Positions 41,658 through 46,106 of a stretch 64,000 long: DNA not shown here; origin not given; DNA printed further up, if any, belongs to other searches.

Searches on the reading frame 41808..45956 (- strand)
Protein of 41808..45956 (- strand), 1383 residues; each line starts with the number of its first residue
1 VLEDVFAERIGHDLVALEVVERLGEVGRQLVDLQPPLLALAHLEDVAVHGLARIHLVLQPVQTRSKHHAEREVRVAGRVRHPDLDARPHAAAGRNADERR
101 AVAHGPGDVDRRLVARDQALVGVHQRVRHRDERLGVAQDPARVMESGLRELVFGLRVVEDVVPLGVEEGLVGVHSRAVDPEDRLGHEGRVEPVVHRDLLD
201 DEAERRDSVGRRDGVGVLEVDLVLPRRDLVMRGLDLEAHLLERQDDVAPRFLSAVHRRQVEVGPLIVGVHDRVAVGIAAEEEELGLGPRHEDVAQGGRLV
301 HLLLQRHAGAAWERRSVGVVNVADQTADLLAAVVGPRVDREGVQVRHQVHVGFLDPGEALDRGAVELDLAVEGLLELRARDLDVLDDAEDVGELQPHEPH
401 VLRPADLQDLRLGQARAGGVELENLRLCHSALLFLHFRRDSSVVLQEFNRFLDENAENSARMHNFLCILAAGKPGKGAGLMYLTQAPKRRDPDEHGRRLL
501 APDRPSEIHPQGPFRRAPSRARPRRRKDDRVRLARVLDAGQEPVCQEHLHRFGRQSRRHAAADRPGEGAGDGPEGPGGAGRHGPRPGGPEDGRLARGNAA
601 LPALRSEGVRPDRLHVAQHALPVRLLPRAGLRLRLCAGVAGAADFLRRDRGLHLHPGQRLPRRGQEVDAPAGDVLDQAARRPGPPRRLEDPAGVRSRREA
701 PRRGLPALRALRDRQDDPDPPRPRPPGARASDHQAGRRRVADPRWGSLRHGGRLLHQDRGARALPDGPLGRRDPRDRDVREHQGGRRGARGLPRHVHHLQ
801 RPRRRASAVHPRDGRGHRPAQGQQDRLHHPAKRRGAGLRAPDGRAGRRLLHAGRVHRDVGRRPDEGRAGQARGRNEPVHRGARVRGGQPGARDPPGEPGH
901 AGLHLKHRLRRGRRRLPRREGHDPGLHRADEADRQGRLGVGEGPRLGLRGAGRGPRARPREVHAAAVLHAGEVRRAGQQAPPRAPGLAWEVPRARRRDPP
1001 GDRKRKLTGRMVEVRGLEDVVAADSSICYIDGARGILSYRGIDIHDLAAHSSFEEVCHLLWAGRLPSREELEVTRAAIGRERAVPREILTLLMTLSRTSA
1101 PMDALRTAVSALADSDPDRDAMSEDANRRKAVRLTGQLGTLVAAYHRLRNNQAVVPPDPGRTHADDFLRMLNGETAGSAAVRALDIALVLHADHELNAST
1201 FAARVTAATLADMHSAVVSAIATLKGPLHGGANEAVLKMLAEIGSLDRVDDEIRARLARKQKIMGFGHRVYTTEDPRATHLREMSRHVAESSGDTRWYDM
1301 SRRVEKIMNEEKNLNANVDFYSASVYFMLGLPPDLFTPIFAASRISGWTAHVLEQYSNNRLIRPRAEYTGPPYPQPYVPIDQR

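Call 59: search_protein_families(library=pfam, proteins=[window:41808-45956:-], max_evalue=0.001)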
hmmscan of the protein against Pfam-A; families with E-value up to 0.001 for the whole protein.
window:41808-45956:- (1383 aa): 1 family
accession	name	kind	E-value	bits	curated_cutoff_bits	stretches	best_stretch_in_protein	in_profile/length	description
PF00285.26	Citrate_synt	-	4e-132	441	27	1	1016-1365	1-357/357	Citrate synthase, C-terminal domain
